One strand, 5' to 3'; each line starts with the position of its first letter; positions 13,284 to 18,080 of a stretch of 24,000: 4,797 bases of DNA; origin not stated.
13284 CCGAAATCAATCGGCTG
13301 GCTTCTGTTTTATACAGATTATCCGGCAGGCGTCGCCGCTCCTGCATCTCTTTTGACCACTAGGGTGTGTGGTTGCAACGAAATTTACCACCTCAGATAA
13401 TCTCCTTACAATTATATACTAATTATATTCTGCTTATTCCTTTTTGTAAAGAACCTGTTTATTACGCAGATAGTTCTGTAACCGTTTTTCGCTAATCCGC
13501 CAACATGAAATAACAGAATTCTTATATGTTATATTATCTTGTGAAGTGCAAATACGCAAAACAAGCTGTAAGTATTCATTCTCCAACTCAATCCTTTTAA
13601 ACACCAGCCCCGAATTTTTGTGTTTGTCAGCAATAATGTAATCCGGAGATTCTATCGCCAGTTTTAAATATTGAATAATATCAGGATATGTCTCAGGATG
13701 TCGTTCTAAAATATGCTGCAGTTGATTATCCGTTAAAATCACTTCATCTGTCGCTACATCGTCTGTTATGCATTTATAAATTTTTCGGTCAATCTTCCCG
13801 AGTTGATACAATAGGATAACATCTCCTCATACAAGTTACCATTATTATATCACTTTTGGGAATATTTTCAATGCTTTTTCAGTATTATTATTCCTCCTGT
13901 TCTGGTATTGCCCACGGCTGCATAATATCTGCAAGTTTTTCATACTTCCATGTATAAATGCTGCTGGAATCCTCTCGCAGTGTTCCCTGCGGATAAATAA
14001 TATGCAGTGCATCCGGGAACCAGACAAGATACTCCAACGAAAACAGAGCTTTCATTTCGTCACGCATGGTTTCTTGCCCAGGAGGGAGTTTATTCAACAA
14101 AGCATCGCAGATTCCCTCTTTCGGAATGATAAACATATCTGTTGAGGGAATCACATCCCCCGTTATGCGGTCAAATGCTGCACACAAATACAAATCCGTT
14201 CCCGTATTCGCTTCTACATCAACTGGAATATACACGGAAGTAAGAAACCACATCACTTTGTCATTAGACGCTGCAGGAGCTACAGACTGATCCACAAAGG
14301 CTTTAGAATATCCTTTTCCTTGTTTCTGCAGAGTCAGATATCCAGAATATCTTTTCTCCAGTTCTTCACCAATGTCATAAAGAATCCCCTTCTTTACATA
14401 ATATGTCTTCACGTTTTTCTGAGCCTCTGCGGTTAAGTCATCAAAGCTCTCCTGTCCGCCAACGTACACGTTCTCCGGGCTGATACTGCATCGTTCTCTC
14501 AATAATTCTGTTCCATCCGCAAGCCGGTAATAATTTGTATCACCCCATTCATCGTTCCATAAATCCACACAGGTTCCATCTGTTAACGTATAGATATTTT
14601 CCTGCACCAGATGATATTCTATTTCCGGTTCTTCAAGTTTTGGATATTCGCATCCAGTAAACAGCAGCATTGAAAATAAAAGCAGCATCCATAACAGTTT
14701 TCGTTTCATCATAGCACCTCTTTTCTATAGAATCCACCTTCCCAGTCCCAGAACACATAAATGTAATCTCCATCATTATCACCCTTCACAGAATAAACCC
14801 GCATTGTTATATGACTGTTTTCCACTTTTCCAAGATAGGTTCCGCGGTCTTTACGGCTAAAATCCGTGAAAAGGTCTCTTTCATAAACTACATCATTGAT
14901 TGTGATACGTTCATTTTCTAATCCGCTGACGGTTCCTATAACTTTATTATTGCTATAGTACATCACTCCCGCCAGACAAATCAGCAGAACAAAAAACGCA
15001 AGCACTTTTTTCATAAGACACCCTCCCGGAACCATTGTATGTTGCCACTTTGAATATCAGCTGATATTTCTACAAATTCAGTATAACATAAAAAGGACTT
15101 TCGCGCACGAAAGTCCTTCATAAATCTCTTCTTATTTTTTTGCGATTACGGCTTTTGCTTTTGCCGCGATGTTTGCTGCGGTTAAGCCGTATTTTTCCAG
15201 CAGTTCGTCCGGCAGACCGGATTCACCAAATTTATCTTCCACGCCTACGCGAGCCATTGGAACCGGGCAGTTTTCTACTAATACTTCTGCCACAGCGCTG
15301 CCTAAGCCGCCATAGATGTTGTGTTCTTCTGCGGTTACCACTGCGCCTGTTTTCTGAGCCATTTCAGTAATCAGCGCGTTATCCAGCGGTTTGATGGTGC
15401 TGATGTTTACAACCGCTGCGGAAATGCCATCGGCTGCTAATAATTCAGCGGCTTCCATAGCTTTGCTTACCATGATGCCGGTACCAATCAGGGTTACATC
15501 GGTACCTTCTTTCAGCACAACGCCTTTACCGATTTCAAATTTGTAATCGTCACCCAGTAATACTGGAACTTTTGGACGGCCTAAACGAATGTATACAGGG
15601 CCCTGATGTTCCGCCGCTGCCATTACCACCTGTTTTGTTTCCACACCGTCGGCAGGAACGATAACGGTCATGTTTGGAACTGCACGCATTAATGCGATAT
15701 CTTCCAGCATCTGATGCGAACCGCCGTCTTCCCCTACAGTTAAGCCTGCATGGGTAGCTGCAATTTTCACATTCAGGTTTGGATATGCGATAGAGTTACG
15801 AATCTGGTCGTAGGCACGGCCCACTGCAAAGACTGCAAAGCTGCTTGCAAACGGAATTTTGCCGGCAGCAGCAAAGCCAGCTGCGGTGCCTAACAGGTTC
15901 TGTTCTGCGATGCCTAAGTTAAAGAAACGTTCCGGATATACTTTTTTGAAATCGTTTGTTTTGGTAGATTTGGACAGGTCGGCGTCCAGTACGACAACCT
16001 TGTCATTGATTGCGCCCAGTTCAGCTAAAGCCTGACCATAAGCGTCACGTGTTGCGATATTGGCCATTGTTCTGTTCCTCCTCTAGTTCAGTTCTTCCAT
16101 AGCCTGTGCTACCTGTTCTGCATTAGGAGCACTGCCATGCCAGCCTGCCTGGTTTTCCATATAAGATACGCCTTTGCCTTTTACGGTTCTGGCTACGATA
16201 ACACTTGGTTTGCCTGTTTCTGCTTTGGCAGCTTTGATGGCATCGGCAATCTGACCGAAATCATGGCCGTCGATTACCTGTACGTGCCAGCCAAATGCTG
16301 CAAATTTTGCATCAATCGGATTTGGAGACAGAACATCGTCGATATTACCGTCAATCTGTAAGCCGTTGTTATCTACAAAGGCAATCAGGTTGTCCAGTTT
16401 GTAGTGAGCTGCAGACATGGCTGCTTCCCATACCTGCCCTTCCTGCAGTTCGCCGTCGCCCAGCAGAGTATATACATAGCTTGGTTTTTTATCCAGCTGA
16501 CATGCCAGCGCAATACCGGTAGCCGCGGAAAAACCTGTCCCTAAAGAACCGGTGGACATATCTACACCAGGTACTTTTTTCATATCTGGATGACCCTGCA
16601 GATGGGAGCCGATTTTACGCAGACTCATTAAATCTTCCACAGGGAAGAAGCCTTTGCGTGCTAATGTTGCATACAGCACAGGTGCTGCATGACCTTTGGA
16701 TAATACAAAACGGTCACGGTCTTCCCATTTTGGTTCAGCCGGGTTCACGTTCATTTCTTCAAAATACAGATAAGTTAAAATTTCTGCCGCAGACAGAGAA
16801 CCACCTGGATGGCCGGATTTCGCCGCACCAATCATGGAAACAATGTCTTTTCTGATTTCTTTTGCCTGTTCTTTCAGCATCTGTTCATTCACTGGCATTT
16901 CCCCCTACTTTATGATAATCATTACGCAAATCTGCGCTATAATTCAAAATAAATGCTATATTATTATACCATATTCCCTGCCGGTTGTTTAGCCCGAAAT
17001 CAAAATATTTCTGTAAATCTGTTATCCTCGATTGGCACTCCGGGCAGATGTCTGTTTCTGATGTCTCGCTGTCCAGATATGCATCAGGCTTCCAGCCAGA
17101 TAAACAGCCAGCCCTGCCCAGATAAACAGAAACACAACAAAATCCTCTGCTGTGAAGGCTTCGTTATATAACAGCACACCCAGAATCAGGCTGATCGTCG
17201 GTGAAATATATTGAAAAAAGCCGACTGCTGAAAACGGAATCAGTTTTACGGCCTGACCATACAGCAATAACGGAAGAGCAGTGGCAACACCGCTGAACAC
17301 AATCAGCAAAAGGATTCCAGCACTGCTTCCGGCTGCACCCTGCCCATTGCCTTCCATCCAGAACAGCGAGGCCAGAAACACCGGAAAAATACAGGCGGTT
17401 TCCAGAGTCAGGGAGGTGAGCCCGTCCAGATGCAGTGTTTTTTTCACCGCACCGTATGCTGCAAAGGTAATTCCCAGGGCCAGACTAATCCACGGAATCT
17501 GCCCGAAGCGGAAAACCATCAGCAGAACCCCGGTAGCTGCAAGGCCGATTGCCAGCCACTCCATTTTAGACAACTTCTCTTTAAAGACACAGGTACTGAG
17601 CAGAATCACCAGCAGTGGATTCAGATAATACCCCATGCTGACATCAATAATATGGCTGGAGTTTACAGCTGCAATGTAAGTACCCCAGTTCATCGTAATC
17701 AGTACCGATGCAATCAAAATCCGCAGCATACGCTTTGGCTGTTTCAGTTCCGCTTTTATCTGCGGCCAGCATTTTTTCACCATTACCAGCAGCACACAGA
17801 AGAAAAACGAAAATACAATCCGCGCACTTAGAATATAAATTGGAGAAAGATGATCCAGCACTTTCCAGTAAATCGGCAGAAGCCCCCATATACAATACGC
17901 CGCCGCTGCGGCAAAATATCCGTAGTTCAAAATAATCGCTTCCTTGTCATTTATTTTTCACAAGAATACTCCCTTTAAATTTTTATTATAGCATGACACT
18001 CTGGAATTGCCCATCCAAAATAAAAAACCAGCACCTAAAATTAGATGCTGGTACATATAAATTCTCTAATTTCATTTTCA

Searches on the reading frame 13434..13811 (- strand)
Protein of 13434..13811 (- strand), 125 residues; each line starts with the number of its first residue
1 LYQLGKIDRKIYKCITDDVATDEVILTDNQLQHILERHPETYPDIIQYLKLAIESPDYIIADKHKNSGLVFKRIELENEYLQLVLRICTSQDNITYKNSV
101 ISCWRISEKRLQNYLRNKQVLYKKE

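Call 10: search_protein_families(library=pfam, proteins=[window:13434-13811:-], max_evalue=0.001)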
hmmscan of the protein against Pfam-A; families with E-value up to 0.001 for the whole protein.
window:13434-13811:- (125 aa): 2 families
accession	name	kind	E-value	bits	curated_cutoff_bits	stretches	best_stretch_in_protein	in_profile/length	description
PF18810.6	PBECR2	-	8.1e-11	42.6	27.1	1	3-123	5-120/120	phage-Barnase-EndoU-ColicinE5/D-RelE like nuclease2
PF18812.6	PBECR3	-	5.9e-07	29.8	30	1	6-111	5-113/115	phage-Barnase-EndoU-ColicinE5/D-RelE like nuclease3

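Call 71: search_protein_families(library=padloc, proteins=[window:13434-13811:-], max_evalue=0.001)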
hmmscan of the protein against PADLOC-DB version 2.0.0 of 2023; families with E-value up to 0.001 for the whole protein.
window:13434-13811:- (125 aa): 0 families

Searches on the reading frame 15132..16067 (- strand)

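Call 11: search_protein_families(library=pfam, proteins=[window:15132-16067:-], max_evalue=0.001)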
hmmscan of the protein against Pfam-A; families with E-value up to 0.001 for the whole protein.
window:15132-16067:- (311 aa): 4 families
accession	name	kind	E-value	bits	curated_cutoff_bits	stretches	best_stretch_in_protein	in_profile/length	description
PF02779.29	Transket_pyr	-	2.2e-48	164.6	27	1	3-168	2-173/174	Transketolase, pyrimidine binding domain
PF02780.25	Transketolase_C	-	1.4e-36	125.5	25.9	1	180-300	1-124/124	Transketolase, C-terminal domain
PF22613.1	Transketolase_C_1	-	3.6e-08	34.1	27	1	188-296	11-113/113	Transketolase-like TK C-terminal domain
PF17147.9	PFOR_II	-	0.00011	22.9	27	1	190-262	2-74/102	Pyruvate:ferredoxin oxidoreductase core domain II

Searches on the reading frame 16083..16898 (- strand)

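Call 11: search_protein_families(library=pfam, proteins=[window:16083-16898:-], max_evalue=0.001)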
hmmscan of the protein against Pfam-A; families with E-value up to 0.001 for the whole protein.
window:16083-16898:- (271 aa): 4 families
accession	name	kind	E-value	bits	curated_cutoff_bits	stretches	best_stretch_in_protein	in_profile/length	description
PF00456.26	Transketolase_N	-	3.8e-68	230.4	22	1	10-269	4-274/334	Transketolase, thiamine diphosphate binding domain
PF13292.11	DXP_synthase_N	-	1.7e-13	50.9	21.2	1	4-186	14-179/274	1-deoxy-D-xylulose-5-phosphate synthase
PF00676.26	E1_dh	-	2.7e-10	40.2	22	1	111-235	95-221/300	Dehydrogenase E1 component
PF02775.26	TPP_enzyme_C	-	1.5e-07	31.8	21.9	1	115-235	26-150/151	Thiamine pyrophosphate enzyme, C-terminal TPP binding domain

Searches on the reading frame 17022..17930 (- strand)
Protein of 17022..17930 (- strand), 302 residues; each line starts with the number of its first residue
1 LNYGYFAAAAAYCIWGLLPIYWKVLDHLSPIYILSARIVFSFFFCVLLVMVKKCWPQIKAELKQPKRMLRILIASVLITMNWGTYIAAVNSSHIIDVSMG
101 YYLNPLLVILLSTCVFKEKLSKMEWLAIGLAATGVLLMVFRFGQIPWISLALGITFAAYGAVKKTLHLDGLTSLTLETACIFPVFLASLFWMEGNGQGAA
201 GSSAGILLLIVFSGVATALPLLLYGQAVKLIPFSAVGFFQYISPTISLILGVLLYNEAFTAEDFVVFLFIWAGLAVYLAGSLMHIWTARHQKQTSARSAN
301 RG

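Call 11: search_protein_families(library=pfam, proteins=[window:17022-17930:-], max_evalue=0.001)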
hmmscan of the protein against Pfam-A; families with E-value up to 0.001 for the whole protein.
window:17022-17930:- (302 aa): 1 family
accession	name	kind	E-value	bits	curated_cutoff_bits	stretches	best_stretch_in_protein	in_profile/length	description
PF00892.27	EamA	-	1.4e-24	87.3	28.2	2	3-139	2-134/135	EamA-like transporter family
